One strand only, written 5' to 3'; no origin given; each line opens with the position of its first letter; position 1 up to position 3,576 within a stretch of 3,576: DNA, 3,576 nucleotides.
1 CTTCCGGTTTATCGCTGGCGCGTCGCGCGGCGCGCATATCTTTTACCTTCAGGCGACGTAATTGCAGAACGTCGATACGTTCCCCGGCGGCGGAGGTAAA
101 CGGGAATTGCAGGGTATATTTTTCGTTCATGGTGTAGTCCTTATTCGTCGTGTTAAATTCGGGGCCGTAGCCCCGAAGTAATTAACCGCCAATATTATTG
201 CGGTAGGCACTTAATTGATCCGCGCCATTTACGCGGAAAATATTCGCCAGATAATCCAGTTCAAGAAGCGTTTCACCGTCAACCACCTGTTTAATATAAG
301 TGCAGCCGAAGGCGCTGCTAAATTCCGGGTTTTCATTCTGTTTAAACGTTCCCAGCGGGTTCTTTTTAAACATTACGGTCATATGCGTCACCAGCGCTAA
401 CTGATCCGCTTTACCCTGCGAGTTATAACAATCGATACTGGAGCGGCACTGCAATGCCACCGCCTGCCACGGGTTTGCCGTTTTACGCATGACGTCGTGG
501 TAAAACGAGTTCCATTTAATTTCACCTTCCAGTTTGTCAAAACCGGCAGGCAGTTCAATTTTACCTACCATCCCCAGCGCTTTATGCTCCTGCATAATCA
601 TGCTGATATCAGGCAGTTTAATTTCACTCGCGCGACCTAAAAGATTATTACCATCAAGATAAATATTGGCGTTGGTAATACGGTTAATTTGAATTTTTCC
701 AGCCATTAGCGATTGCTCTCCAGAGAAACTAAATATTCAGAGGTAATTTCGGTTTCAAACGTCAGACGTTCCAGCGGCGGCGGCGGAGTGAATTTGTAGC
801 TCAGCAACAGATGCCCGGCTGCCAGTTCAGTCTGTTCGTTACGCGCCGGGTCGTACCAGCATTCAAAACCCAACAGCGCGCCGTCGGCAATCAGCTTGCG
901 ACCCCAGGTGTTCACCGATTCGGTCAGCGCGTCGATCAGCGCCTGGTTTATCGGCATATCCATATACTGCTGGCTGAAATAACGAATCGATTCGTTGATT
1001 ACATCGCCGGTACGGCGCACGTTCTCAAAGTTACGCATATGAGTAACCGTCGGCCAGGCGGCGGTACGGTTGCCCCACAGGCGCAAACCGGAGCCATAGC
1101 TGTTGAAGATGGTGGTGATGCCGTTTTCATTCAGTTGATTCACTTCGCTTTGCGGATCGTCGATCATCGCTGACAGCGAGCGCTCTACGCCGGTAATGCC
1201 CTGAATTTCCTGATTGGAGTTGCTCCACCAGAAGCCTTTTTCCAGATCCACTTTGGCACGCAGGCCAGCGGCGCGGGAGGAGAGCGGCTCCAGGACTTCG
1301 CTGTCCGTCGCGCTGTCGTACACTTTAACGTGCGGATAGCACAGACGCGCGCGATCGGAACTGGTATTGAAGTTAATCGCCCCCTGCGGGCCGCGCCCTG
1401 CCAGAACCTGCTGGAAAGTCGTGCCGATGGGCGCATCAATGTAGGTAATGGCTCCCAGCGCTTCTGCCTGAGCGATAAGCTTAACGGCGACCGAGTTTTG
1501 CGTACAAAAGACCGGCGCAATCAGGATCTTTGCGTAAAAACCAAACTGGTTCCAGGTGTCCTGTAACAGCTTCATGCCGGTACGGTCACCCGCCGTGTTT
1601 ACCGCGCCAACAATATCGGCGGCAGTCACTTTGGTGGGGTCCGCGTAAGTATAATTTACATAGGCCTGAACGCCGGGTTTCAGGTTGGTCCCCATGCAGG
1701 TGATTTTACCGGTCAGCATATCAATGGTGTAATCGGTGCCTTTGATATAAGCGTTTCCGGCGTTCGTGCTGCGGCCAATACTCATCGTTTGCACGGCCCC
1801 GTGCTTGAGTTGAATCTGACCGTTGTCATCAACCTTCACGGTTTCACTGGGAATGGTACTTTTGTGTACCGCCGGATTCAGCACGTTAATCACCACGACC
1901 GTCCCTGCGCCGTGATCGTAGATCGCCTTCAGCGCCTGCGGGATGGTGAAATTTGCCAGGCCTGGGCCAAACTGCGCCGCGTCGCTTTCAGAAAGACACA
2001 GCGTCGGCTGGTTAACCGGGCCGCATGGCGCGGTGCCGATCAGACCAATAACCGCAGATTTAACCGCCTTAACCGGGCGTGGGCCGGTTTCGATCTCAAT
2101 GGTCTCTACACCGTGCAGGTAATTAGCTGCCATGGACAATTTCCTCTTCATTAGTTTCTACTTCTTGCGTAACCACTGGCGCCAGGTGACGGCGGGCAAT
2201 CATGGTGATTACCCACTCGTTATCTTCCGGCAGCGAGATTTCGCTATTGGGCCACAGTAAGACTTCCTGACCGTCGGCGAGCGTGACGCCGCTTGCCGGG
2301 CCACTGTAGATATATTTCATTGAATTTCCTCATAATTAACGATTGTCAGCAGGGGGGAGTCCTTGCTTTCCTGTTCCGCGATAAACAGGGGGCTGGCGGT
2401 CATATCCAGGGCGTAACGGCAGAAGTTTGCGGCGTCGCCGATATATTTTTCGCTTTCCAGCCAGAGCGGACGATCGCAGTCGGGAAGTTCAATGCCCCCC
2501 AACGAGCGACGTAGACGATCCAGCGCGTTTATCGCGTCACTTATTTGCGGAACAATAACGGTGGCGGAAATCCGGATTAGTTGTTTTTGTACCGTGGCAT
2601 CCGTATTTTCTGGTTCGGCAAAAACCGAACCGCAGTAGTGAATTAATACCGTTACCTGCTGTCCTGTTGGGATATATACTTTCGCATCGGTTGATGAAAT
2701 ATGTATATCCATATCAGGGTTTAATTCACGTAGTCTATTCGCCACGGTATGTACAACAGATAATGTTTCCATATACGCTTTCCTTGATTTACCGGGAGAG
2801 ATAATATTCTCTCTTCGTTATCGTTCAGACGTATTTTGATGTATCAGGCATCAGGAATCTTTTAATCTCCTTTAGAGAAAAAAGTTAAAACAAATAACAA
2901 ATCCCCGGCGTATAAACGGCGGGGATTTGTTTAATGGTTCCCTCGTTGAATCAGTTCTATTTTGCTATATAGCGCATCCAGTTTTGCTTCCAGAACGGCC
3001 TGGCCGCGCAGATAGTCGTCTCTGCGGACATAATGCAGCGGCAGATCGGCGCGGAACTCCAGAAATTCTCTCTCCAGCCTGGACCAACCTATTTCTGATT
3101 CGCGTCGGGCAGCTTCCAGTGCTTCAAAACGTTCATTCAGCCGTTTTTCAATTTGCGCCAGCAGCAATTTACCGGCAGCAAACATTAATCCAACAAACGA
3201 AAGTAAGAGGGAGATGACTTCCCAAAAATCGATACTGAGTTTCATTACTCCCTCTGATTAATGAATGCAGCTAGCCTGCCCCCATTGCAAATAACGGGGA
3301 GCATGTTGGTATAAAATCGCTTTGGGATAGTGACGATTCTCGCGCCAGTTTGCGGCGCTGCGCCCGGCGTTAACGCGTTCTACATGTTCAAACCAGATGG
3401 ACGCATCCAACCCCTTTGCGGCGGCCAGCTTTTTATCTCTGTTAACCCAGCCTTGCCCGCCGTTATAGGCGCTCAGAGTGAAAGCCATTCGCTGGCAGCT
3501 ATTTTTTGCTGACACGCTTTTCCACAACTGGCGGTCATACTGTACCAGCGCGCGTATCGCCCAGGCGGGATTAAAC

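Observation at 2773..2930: Transcriptional punctuation between lysis and tail modules: terminator followed by an AT-rich spacer carrying a perfect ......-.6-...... dyad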

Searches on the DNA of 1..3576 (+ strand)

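Call 9: search_dna_similar(query=window:1-3576:+, collection=ecoli_genomes, mode=near, max_rows=15)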
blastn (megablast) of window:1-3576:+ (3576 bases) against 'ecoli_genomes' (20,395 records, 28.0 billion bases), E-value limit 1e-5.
Records with a match: 198; places in all: 200; records where one place covers at least 80% of the query: 189.
Genomes with a match: 198 of 5426; with a place that covers at least 80% of the query: 189. Places per genome that has any: lowest 1, median 1, highest 2. On chromosomes: 200 places; on plasmids: 0.
Best place of each record, by identity: 80-90% 9; 60-80% 189.
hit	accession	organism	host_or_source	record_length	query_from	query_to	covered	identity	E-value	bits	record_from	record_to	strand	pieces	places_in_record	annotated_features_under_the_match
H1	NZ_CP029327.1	Escherichia coli strain A37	Notomys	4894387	1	3565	93%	79.7%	0e+0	2370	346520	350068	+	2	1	phage tail sheath subtilisin-like domain-containing protein | phage major tail tube protein | Gp37 family protein | membrane protein | lytic transglycosylase domain-containing protein | and 2 other names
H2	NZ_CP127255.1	Escherichia coli strain Q5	Coturnix coturnix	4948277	1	3565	93%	79.7%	0e+0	2370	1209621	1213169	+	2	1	phage tail sheath subtilisin-like domain-containing protein | phage major tail tube protein | Gp37 family protein | membrane protein | lytic transglycosylase domain-containing protein | and 2 other names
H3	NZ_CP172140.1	Escherichia coli strain GF130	chicken meat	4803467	1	3565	93%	79.7%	0e+0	2370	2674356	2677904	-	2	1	phage tail sheath family protein | phage major tail tube protein | Gp37 family protein | membrane protein | lytic transglycosylase domain-containing protein | and 2 other names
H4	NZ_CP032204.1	Escherichia coli strain AR_0013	missing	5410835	1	3565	93%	79.7%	0e+0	2365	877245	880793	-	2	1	phage tail sheath subtilisin-like domain-containing protein | phage major tail tube protein | Gp37 family protein | membrane protein | lytic transglycosylase domain-containing protein | and 2 other names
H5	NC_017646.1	Escherichia coli O7:K1 str. CE10 strain CE10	Homo sapiens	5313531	1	3565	93%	79.7%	0e+0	2365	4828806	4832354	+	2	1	phage tail sheath subtilisin-like domain-containing protein | phage major tail tube protein | Gp37 family protein | membrane protein | lytic transglycosylase domain-containing protein | and 2 other names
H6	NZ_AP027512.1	Escherichia coli strain LR-28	Homo sapiens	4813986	1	3565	93%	79.7%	0e+0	2365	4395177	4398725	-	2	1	phage tail sheath subtilisin-like domain-containing protein | phage major tail tube protein | Gp37 family protein | membrane protein | lytic transglycosylase domain-containing protein | and 2 other names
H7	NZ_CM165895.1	Escherichia coli strain N32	Homo sapiens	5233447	1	3565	93%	79.7%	0e+0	2365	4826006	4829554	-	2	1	phage tail sheath subtilisin-like domain-containing protein | phage major tail tube protein | Gp37 family protein | membrane protein | transglycosylase SLT domain-containing protein | and 2 other names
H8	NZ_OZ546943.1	Escherichia coli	Homo sapiens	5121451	1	3565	93%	79.7%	0e+0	2365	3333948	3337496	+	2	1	phage tail sheath subtilisin-like domain-containing protein | phage major tail tube protein | Gp37 family protein | membrane protein | transglycosylase SLT domain-containing protein | and 2 other names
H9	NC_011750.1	Escherichia coli IAI39 strain IAI39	-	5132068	1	3565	93%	79.6%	0e+0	2360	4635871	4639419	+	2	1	phage tail sheath subtilisin-like domain-containing protein | phage major tail tube protein | Gp37 family protein | membrane protein | lytic transglycosylase domain-containing protein | and 2 other names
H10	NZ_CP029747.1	Escherichia coli strain 2016C-3878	Homo sapiens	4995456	1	3565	93%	79.6%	0e+0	2352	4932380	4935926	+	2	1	phage tail sheath subtilisin-like domain-containing protein | phage major tail tube protein | Gp37 family protein | membrane protein | lytic transglycosylase domain-containing protein | and 2 other names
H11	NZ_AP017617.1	Escherichia coli strain MRY15-117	Bos taurus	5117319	1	3565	93%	79.6%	0e+0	2352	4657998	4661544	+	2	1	phage tail sheath subtilisin-like domain-containing protein | phage major tail tube protein | Gp37 family protein | membrane protein | lytic transglycosylase domain-containing protein | and 2 other names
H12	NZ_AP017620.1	Escherichia coli strain MRY15-131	Bos taurus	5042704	1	3565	93%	79.6%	0e+0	2352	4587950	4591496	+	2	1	phage tail sheath subtilisin-like domain-containing protein | phage major tail tube protein | Gp37 family protein | membrane protein | lytic transglycosylase domain-containing protein | and 2 other names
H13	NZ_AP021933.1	Escherichia coli strain WP2-W18-ESBL-08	-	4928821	1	3565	93%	79.6%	0e+0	2352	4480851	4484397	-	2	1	phage tail sheath subtilisin-like domain-containing protein | phage major tail tube protein | Gp37 family protein | membrane protein | lytic transglycosylase domain-containing protein | and 2 other names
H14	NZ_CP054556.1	Escherichia coli strain LWY24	chicken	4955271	1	3565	93%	79.6%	0e+0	2352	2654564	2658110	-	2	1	phage tail sheath subtilisin-like domain-containing protein | phage major tail tube protein | Gp37 family protein | membrane protein | lytic transglycosylase domain-containing protein | and 2 other names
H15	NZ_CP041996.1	Escherichia coli strain AR Bank #0349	Homo sapiens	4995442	1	3565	93%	79.6%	0e+0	2352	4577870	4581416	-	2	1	phage tail sheath subtilisin-like domain-containing protein | phage major tail tube protein | Gp37 family protein | membrane protein | lytic transglycosylase domain-containing protein | and 2 other names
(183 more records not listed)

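Call 10: search_dna_similar(query=window:1-3576:+, collection=phages, mode=near, max_rows=20)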
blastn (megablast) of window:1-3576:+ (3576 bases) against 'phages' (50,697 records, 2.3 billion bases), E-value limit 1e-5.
Records with a match: 3; places in all: 3; records where one place covers at least 80% of the query: 1.
Best place of each record, by identity: >=99% 2; 95-99% 1.
By first word of the organism name: Salmonella 3.
By host as written in the record: Salmonella enterica subsp. enterica serovar Kentucky 2; Homo sapiens 1.
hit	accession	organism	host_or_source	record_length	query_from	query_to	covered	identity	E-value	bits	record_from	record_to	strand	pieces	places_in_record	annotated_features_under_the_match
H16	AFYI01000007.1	Salmonella enterica subsp. enterica serovar Infantis str. ...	Homo sapiens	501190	1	3576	100%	95.2%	0e+0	5657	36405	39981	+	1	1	phage tail sheath protein | phage major tail tube protein | gp37 protein | transglycosylase SLT domain protein | hypothetical protein (x3)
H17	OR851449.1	Salmonella phage S.Kent 1-2-1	Salmonella enterica subsp. enterica ...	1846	1277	3122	52%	99.8%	0e+0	3387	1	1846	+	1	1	record has no annotation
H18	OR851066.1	Salmonella phage S.Kent 1-2-1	Salmonella enterica subsp. enterica ...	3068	1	1296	36%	100.0%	0e+0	2394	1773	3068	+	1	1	record has no annotation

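Call 11: search_rna_families(source=window, threshold=evalue, max_evalue=1)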
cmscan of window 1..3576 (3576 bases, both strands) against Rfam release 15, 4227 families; matches with E-value up to 1: 3.
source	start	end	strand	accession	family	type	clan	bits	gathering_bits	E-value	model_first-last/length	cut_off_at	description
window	2848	2934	+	RF00514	His_leader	Cis-reg; leader;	-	26.4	49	0.21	1-126/126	no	Histidine operon leader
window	2877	2961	-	RF01770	rimP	Cis-reg; leader;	-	26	47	0.31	1-102/102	no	Gammaprotebacteria rimP leader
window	2896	2932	-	RF02744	Rev39_5p_UTR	Cis-reg;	-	14.5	88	0.38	193-228/300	no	Soft rot Enterobacteriaceae Rev 39 5'UTR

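Call 12: get_annotated_region(hit=H16, flank=20000)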
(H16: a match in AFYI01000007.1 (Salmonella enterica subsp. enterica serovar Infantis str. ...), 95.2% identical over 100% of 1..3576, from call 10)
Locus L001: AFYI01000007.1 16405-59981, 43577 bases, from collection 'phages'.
description: Salmonella enterica subsp. enterica serovar Infantis str. SARB27 SEENIN0B_Contig0.7, whole genome shotgun sequence.
organism: Salmonella enterica subsp. enterica serovar Infantis str. SARB27 (NCBI taxid 596155)
taxonomy: Bacteria; Pseudomonadati; Pseudomonadota; Gammaproteobacteria; Enterobacterales; Enterobacteriaceae; Salmonella
host: Homo sapiens; source: -; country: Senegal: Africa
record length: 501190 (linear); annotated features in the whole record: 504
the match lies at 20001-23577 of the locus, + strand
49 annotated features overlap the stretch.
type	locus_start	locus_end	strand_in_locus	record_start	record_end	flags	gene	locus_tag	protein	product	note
CDS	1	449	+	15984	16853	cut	-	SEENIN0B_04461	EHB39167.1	hypothetical protein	KEGG: see:SNSL254_A4530 2.4e-150 ribosomal large subunit pseudouridine synthase F K06182; Psort location: Cytoplasmic, ...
CDS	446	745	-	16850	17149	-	-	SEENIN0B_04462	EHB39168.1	hypothetical protein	locus tag in AE006468 is STM4194; yjbD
CDS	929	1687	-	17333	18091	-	-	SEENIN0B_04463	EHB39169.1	DeoR-like helix-turn-helix protein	KEGG: lcb:LCABL_29260 7.5e-28 nadD; nicotinic acid mononucleotide adenyltransferase K02444; Psort location: ...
CDS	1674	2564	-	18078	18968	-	-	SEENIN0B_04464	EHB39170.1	Cof-like hydrolase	KEGG: lmh:LMHCC_2361 5.3e-27 phosphatase YidA K07024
CDS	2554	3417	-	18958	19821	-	-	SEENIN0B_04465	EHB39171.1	hypothetical protein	KEGG: ere:EUBREC_2529 9.3e-06 thiamine-phosphate pyrophosphorylase; K00788 thiamine-phosphate pyrophosphorylase; Psort ...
CDS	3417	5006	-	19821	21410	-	-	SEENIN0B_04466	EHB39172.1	hypothetical protein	KEGG: mva:Mvan_0094 9.2e-13 PTS system, fructose subfamily, IIC subunit; K02768 PTS system, fructose-specific IIA ...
CDS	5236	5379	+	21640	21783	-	-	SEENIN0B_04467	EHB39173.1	hypothetical protein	-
CDS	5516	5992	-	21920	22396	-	-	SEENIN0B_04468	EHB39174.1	bacterial transferase hexapeptide repeat protein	KEGG: seh:SeHA_C4533 1.6e-82 serine acetyltransferase; Psort location: Cytoplasmic, score: 9.26; locus tag in AE006468 ...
CDS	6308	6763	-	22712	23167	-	-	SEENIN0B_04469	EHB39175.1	hypothetical protein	locus tag in AE006468 is STM4198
CDS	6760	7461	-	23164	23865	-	-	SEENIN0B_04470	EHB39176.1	hypothetical protein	locus tag in AE006468 is STM4199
CDS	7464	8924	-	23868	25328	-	-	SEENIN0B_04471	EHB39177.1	phage tail fiber repeat protein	Psort location: Extracellular, score: 9.64; locus tag in AE006468 is STM4200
CDS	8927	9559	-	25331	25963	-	-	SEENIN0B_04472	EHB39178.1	phage tail protein I-like protein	locus tag in AE006468 is STM4201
CDS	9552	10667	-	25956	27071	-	-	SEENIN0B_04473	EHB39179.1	baseplate J-like protein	locus tag in AE006468 is STM4202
CDS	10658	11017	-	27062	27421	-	-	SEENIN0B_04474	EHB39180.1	protein 25-like lysozyme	Psort location: Cytoplasmic, score: 8.96; locus tag in AE006468 is STM4203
CDS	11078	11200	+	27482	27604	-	-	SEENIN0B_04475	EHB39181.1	hypothetical protein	-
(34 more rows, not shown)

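Call 13: get_annotated_region(hit=H9, flank=20000)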
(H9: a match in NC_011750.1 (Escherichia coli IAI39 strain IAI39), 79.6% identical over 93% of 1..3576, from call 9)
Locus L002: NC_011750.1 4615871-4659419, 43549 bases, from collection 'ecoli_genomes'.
description: Escherichia coli IAI39, complete sequence
organism: Escherichia coli IAI39 strain IAI39 (NCBI taxid 585057)
replicon: chromosome; assembly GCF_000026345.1
host: -; source: -; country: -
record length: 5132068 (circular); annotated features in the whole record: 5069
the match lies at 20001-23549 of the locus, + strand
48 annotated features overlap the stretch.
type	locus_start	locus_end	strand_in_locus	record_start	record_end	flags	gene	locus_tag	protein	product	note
CDS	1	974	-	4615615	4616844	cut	sorE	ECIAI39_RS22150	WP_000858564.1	L-sorbose 1-phosphate reductase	-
CDS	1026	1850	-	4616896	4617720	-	-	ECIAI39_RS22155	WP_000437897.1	PTS system mannose/fructose/sorbose family transporter subunit IID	-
CDS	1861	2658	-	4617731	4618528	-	-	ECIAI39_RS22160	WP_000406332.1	PTS mannose/fructose/sorbose transporter subunit IIC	-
CDS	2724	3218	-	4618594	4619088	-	-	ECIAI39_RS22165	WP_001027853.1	PTS system mannose/fructose/N-acetylgalactosamine-transporter subunit IIB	-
CDS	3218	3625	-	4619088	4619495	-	-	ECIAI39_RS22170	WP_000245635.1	mannose/fructose/sorbose PTS transporter subunit IIA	-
CDS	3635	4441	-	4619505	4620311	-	-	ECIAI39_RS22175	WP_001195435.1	SDR family oxidoreductase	-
CDS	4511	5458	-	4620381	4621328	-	-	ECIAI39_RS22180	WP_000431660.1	sugar-binding transcriptional regulator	-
CDS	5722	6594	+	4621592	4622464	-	rluF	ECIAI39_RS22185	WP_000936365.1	23S rRNA pseudouridine(2604) synthase RluF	-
CDS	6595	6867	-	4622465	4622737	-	yjbD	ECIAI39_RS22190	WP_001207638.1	DUF3811 domain-containing protein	-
CDS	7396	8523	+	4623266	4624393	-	-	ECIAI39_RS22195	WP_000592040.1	slipin family protein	-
CDS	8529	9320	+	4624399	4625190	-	-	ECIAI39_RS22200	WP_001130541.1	nucleotidyltransferase domain-containing protein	-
CDS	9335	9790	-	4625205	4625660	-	-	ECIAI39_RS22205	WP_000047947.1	hypothetical protein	-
CDS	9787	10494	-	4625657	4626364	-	-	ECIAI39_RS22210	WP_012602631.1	DUF4376 domain-containing protein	-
CDS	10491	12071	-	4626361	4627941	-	-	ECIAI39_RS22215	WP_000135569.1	phage tail protein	-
CDS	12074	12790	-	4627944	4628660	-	-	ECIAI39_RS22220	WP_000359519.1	phage tail protein I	-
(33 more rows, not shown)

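Call 21: search_dna_similar(query=window:2700-3000:-, collection=ecoli_genomes, mode=distant, rows=spread, max_rows=25)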
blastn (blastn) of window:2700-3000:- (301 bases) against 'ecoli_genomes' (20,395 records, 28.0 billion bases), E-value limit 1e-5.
Records with a match: 196; places in all: 198; records where one place covers at least 80% of the query: 152.
Genomes with a match: 196 of 5426; with a place that covers at least 80% of the query: 152. Places per genome that has any: lowest 1, median 1, highest 2. On chromosomes: 198 places; on plasmids: 0.
Best place of each record, by identity: 60-80% 196.
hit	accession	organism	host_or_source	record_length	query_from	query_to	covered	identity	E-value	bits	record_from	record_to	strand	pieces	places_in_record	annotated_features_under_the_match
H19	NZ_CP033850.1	Escherichia coli strain FDAARGOS_497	Homo sapiens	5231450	11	297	95%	69.8%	6e-23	117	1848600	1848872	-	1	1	Gp37 family protein | membrane protein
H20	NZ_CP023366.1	Escherichia coli strain 1428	canine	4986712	11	297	95%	69.8%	6e-23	117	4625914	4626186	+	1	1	Gp37 family protein | membrane protein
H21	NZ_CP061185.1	Escherichia coli strain LD67-1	feces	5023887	11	297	95%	69.8%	6e-23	117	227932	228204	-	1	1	Gp37 family protein | membrane protein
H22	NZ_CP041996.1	Escherichia coli strain AR Bank #0349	Homo sapiens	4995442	11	297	95%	69.8%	6e-23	117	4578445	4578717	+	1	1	Gp37 family protein | membrane protein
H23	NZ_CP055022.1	Escherichia coli strain SWHEFF_68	Shek Wu Hui WWTPs_68 WWTPs effluent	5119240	11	297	95%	69.8%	6e-23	117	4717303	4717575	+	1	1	Gp37 family protein | membrane protein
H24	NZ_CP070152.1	Escherichia coli strain FDAARGOS_1285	Homo sapiens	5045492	11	297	95%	69.8%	6e-23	117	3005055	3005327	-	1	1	Gp37 family protein | membrane protein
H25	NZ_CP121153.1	Escherichia coli strain E57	bovine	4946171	11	297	95%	69.8%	6e-23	117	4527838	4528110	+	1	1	Gp37 family protein | membrane protein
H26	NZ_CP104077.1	Escherichia coli strain HB42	dog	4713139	11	297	95%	69.8%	6e-23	117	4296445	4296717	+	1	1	Gp37 family protein | membrane protein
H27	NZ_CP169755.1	Escherichia coli strain AH50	poultry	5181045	11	297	95%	69.8%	6e-23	117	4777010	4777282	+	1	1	Gp37 family protein | membrane protein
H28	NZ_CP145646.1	Escherichia coli strain S1-IND-02-A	Homo sapiens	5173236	11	297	95%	69.8%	6e-23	117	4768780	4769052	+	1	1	Gp37 family protein | membrane protein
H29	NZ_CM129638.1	Escherichia coli strain 1532MA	Homo sapiens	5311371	11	297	95%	69.8%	6e-23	117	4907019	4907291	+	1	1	Gp37 family protein | membrane protein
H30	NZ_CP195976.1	Escherichia coli strain H9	Water sample from the Juan Diaz River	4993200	11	297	95%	69.8%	6e-23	117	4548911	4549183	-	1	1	Gp37 family protein | membrane protein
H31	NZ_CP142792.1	Escherichia coli strain SX48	Sheep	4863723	11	297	95%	69.8%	6e-23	117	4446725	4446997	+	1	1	Gp37 family protein | membrane protein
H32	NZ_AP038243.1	Escherichia coli strain HCM-27C-1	Gallus gallus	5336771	11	297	95%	69.8%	6e-23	117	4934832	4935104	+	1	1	Gp37 family protein | membrane protein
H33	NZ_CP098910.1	Escherichia coli strain CUVET19-970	Canis lupus familiaris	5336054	11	297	95%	69.8%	6e-23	117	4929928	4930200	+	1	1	Gp37 family protein | membrane protein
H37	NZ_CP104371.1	Escherichia coli strain 2021CK-01784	Homo sapiens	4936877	11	297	80%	73.7%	2e-10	138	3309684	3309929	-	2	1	Gp37 family protein | membrane protein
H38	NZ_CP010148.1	Escherichia coli strain D6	dog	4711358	11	192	60%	75.3%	2e-21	112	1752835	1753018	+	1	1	membrane protein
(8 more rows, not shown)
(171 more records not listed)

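Call 23: get_annotated_region(hit=H38, flank=1500)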
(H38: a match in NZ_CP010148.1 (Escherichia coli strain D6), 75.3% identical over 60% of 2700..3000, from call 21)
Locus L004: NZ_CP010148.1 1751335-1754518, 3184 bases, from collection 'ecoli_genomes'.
description: Escherichia coli strain D6 chromosome, complete genome
organism: Escherichia coli strain D6 (NCBI taxid 562)
replicon: chromosome; assembly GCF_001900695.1
host: dog; source: -; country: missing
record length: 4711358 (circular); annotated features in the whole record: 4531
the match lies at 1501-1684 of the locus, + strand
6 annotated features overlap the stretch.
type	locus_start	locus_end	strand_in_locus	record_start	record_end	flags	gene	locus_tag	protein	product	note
CDS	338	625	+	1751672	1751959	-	-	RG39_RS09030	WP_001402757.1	putative holin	-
CDS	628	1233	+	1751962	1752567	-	-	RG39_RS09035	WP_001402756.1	lytic transglycosylase domain-containing protein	-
CDS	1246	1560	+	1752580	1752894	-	-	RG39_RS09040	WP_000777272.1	membrane protein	-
CDS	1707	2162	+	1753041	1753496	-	-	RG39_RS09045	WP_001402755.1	Gp37 family protein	-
CDS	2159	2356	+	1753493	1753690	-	-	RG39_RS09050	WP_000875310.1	hypothetical protein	-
CDS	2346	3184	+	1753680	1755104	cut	-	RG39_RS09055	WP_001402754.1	phage tail sheath subtilisin-like domain-containing protein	-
